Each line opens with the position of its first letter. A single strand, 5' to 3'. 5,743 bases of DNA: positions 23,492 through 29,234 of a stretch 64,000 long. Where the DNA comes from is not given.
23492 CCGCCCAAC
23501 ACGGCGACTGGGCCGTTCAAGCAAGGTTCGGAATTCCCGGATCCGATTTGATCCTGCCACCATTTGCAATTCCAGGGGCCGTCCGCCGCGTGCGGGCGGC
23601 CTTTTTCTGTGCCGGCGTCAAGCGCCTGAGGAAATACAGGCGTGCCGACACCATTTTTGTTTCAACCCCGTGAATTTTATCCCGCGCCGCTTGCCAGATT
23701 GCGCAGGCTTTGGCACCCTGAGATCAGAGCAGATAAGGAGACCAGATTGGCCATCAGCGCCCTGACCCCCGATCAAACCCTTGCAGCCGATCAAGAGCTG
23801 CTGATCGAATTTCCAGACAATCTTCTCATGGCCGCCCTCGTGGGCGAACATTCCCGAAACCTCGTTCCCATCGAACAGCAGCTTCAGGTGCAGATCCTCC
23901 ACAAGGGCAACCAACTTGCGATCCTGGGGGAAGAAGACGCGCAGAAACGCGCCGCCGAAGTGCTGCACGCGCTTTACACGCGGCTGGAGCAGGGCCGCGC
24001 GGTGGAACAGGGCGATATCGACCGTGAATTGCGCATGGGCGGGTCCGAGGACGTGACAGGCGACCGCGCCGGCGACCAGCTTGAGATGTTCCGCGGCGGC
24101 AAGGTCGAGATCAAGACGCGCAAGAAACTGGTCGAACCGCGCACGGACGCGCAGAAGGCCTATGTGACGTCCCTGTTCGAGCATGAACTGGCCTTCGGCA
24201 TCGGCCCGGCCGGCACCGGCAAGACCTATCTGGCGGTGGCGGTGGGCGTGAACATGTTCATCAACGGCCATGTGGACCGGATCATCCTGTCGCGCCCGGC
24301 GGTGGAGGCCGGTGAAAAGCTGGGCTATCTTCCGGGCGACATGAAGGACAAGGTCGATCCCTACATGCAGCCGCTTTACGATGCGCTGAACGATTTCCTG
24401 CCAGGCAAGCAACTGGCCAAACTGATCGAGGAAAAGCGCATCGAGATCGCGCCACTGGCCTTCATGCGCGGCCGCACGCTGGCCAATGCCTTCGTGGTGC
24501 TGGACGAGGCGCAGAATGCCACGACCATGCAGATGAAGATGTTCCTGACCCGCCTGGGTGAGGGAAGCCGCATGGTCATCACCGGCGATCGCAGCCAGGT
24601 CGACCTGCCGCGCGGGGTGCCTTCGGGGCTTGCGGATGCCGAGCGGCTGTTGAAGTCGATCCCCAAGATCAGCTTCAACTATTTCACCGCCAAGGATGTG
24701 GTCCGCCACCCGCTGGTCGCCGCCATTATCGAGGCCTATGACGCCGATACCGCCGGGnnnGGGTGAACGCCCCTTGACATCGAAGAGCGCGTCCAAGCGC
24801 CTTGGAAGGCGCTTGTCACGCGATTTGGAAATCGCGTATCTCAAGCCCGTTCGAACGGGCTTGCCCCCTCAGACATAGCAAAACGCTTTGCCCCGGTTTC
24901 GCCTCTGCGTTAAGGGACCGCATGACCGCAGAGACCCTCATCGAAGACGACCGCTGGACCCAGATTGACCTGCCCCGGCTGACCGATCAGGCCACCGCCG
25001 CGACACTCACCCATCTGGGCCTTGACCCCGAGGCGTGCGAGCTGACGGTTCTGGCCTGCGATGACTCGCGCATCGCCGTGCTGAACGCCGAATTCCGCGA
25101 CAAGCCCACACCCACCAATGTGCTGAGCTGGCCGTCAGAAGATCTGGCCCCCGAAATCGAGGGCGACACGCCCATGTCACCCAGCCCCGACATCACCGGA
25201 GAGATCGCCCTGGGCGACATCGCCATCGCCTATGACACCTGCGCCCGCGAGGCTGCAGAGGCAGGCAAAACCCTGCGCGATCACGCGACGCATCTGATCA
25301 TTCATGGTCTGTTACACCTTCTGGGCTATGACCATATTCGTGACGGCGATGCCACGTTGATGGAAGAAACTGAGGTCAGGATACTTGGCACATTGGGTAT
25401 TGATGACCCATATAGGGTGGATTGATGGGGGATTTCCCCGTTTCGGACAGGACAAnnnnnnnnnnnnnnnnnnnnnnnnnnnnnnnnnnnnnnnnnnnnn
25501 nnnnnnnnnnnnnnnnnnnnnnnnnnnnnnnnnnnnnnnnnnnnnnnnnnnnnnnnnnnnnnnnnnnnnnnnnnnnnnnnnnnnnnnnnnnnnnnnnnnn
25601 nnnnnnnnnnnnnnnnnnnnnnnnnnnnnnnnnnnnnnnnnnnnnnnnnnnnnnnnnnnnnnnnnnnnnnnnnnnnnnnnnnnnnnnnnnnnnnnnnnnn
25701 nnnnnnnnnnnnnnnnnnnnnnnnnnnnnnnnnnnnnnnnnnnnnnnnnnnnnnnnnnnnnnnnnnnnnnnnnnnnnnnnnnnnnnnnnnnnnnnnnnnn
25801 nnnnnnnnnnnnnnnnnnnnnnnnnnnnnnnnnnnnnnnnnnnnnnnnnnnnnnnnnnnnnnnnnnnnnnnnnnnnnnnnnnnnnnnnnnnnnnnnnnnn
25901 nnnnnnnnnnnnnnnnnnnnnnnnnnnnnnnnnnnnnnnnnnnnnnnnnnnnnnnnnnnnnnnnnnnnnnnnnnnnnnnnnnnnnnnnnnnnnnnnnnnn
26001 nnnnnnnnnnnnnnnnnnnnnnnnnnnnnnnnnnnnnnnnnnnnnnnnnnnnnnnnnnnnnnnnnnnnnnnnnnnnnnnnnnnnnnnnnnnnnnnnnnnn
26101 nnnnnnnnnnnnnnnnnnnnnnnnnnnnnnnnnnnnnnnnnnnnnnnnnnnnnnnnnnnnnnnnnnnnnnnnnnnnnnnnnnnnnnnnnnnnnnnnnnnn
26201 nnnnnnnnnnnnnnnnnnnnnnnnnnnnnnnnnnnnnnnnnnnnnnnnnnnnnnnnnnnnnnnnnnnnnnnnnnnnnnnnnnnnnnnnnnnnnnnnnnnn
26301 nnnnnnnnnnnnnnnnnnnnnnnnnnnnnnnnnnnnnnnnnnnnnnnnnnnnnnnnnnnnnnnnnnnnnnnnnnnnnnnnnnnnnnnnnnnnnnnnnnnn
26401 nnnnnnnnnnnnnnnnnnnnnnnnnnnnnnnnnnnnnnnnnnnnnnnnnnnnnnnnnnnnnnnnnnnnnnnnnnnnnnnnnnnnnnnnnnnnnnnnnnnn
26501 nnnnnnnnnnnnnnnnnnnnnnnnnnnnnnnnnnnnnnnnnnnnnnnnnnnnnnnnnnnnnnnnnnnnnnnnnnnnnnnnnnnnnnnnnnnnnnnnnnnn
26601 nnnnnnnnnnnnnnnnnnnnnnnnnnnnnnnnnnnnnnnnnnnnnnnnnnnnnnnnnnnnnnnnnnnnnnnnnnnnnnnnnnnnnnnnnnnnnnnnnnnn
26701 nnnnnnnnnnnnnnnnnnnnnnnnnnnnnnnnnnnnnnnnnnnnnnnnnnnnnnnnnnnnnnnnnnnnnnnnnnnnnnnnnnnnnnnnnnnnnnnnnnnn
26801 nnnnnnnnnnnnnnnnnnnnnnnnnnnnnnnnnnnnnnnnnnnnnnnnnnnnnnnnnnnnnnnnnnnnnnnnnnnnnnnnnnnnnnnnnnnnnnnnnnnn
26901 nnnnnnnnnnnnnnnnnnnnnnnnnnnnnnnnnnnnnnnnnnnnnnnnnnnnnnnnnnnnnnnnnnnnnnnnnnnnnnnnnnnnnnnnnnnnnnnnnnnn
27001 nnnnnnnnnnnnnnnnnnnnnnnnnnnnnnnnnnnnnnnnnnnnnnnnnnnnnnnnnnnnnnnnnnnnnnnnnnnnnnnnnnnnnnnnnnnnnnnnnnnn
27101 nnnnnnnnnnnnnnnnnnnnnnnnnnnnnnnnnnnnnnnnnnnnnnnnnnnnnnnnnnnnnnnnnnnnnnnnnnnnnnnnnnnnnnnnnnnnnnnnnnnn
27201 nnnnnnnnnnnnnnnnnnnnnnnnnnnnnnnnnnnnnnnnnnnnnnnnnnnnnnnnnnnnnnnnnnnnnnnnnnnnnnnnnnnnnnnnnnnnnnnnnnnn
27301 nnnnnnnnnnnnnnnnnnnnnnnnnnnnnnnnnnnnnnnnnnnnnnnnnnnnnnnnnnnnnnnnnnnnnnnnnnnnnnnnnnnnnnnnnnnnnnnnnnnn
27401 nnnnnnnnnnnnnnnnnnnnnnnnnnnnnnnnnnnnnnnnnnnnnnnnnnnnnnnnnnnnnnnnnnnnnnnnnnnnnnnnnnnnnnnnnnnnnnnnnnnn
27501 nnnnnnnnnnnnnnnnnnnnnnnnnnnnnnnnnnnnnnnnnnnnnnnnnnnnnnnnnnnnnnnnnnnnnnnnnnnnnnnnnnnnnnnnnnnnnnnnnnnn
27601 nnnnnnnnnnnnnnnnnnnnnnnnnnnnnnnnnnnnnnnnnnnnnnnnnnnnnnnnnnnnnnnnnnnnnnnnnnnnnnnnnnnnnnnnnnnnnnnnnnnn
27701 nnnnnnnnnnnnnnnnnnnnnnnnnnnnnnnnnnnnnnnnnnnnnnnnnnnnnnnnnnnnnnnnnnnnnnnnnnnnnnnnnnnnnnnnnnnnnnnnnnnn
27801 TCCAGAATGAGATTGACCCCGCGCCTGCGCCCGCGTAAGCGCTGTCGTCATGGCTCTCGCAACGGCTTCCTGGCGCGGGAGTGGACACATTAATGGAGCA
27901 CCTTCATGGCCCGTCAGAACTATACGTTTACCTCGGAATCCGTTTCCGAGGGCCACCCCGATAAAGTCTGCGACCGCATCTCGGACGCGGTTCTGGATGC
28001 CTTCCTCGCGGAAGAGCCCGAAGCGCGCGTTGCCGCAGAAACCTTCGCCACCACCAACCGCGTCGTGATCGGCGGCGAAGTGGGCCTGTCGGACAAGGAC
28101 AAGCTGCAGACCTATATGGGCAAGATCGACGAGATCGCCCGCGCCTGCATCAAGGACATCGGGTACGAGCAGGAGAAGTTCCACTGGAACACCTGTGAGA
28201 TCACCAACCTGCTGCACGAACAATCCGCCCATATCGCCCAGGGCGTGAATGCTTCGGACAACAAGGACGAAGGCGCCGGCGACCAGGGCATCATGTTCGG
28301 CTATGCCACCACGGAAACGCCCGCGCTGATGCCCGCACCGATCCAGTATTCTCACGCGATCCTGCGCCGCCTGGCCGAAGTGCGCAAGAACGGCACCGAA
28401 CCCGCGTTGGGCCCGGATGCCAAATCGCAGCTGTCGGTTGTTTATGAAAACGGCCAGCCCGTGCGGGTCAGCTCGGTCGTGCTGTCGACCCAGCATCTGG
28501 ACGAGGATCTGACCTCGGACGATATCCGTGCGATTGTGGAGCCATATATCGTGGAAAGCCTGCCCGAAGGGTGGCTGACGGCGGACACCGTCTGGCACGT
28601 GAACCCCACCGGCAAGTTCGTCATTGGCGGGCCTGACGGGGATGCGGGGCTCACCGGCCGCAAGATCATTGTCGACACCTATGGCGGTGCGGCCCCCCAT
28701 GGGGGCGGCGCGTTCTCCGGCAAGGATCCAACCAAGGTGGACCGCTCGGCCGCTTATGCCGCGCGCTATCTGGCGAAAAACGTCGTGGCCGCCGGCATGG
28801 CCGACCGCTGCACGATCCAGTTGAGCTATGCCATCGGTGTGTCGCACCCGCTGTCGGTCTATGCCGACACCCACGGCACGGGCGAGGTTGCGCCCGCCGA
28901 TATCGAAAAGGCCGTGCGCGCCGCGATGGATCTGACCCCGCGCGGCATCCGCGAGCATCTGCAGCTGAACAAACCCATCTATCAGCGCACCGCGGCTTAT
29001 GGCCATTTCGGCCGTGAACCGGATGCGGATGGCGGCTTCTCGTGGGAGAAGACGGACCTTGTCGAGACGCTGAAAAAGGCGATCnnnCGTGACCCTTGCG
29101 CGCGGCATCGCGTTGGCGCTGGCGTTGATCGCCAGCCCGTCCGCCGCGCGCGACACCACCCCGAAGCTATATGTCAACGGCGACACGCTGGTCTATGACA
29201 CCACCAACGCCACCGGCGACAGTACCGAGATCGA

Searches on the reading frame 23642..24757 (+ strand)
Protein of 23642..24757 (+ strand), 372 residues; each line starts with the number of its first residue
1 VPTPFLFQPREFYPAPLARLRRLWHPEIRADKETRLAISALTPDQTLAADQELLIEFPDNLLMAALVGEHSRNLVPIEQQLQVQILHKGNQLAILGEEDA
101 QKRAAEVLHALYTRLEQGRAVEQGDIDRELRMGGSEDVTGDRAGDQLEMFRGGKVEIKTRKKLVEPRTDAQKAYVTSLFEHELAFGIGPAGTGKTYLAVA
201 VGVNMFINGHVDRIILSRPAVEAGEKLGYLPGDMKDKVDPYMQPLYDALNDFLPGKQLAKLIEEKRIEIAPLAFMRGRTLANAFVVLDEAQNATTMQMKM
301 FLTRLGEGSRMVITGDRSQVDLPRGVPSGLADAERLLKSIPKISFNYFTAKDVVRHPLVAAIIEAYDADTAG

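Call 23: search_protein_families(library=pfam, proteins=[window:23642-24757:+], max_evalue=0.01)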
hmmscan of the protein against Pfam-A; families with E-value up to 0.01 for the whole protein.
window:23642-24757:+ (372 aa): 4 families
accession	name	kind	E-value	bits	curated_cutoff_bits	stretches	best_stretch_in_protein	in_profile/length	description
PF02562.22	PhoH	-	8.4e-92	306.7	27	1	164-367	2-205/205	PhoH-like protein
PF13604.12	AAA_30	-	1.8e-08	34.8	27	1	169-320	4-128/191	AAA domain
PF13245.12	AAA_19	-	1.8e-07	31.8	25.1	1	171-320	1-129/134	AAA domain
PF01695.23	IstB_IS21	-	0.0065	16.4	24.1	0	187-209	98-120/238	IstB-like ATP binding protein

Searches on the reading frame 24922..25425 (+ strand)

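Call 23: search_protein_families(library=pfam, proteins=[window:24922-25425:+], max_evalue=0.01)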
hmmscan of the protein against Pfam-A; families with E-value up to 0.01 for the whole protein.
window:24922-25425:+ (167 aa): 1 family
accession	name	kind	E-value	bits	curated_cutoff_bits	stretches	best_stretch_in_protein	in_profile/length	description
PF02130.23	YbeY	-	2.9e-32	111.7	25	1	15-156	5-127/129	Endoribonuclease YbeY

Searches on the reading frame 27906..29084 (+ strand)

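Call 104: search_protein_families(library=pfam, proteins=[window:27906-29084:+], max_evalue=0.001)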
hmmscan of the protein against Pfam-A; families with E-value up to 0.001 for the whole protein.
window:27906-29084:+ (393 aa): 3 families
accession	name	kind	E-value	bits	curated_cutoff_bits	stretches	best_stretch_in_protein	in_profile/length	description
PF02773.21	S-AdoMet_synt_C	-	2.4e-64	215.9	25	1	240-382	1-138/138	S-adenosylmethionine synthetase, C-terminal domain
PF02772.21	S-AdoMet_synt_M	-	7.9e-40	136.2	29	1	122-238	2-120/120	S-adenosylmethionine synthetase, central domain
PF00438.25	S-AdoMet_synt_N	-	7e-37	126.4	33.1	1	6-108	2-99/99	S-adenosylmethionine synthetase, N-terminal domain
